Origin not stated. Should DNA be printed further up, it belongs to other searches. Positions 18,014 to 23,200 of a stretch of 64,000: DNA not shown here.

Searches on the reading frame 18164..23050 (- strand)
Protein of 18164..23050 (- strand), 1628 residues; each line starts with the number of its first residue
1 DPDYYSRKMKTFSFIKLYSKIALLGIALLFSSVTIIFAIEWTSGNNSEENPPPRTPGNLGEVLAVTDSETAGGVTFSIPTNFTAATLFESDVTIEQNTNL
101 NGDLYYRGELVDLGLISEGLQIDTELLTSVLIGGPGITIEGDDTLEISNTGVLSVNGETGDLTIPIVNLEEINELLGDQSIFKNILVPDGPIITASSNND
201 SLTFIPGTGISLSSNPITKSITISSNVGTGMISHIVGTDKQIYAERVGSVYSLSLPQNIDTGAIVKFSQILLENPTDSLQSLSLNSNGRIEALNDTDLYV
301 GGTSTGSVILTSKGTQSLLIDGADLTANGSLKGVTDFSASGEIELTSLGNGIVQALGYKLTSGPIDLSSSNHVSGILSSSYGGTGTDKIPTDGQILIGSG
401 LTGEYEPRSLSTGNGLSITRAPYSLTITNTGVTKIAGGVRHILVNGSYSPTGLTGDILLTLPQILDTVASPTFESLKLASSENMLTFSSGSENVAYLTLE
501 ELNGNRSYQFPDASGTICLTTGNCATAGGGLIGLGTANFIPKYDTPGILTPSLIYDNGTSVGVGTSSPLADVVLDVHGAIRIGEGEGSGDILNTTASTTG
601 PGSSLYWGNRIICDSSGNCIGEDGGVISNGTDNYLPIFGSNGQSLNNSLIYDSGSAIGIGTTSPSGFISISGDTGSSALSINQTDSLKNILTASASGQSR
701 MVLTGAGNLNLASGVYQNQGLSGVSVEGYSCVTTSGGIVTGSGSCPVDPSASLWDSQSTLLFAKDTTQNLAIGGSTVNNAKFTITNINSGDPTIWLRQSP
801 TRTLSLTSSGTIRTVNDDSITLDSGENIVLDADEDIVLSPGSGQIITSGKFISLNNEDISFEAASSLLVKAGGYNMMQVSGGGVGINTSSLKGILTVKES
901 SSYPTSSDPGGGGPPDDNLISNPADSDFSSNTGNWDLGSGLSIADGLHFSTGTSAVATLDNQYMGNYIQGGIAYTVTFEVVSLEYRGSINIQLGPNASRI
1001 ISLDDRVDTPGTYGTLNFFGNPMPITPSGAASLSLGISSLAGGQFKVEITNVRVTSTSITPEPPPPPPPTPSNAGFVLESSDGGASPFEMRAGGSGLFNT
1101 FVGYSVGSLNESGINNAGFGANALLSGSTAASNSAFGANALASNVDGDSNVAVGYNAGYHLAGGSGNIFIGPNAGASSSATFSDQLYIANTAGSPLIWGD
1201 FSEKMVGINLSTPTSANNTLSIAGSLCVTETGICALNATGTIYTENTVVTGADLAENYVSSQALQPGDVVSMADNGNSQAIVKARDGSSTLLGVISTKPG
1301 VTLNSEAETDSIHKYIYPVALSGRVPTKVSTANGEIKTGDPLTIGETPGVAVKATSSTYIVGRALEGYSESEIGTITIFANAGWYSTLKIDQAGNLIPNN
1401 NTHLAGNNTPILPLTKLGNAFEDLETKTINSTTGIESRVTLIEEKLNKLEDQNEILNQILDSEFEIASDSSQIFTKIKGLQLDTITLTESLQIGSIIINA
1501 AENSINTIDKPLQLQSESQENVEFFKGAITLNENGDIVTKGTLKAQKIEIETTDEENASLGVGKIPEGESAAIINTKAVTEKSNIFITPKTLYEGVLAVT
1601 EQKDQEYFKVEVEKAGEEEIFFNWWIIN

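Call 7: search_protein_families(library=pfam, proteins=[window:18164-23050:-], max_evalue=0.01)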
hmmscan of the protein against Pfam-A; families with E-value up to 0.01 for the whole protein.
window:18164-23050:- (1628 aa): 0 families

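Call 34: find_homologous_proteins(query=window:18164-23050:-, max_evalue=0.00001)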
Query window:18164-23050:- (1628 aa): 18 proteins with E <= 0.00001 among 8000 candidates.
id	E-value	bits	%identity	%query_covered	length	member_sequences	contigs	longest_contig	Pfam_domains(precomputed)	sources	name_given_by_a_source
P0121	0.0e+0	3498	100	100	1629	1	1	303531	-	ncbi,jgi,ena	-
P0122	0.0e+0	1828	56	100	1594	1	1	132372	-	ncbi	-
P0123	0.0e+0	1131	58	61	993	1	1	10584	-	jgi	jgi:hypothetical protein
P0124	2.3e-65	239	28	14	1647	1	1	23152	-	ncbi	-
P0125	1.3e-53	200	34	25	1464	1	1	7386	-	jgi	-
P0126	5.2e-51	192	34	25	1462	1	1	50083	-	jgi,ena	-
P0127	1.7e-28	117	30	23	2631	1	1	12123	PF26696.1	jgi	jgi:hypothetical protein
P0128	2.5e-27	113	28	22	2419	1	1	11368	PF13229.13,PF05048.20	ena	-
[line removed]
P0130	4.5e-18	83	31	26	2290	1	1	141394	PF12728.14,PF00376.30,PF13411.13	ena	-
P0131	6.2e-17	79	27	24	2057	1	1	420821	-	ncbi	-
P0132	8.5e-16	75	41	7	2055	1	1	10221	-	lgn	-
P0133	7.3e-15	72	41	9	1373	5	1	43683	PF13884.12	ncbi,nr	ncbi:MAG TPA: tail fiber domain-containing protein, partial [Candidatus Woesebacteria bacterium]|nr:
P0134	1.0e-14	71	28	23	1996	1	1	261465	-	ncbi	ncbi:MAG: hypothetical protein R3B92_00655 [Patescibacteria group bacterium]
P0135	4.5e-13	66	34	9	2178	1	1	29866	-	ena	-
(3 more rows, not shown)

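Call 35: find_encoding_contigs(protein=P0122, flank=10000, max_places=3)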
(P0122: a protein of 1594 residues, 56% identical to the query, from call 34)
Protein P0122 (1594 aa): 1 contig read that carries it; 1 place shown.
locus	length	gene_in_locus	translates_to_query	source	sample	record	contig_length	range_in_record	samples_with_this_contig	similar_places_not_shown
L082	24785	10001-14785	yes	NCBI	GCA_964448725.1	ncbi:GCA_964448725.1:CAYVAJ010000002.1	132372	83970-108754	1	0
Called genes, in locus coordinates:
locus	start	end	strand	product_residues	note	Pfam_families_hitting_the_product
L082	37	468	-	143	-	PF16677:GP3_package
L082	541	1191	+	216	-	PF18928:DUF5677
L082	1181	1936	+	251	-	-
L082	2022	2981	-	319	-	PF18864:AbiTii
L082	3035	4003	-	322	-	-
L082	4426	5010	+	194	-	PF12637:TSCPD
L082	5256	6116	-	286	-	PF22677:Ble-like_N (faint), PF00903:Glyoxalase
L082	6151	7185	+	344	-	PF00903:Glyoxalase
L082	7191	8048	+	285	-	PF02230:Abhydrolase_2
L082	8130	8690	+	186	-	-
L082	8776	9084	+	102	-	-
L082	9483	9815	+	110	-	-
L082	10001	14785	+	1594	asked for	-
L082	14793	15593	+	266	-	-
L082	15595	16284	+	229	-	-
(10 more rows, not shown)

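Call 54: find_encoding_contigs(protein=P0121, flank=1000, max_places=3)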
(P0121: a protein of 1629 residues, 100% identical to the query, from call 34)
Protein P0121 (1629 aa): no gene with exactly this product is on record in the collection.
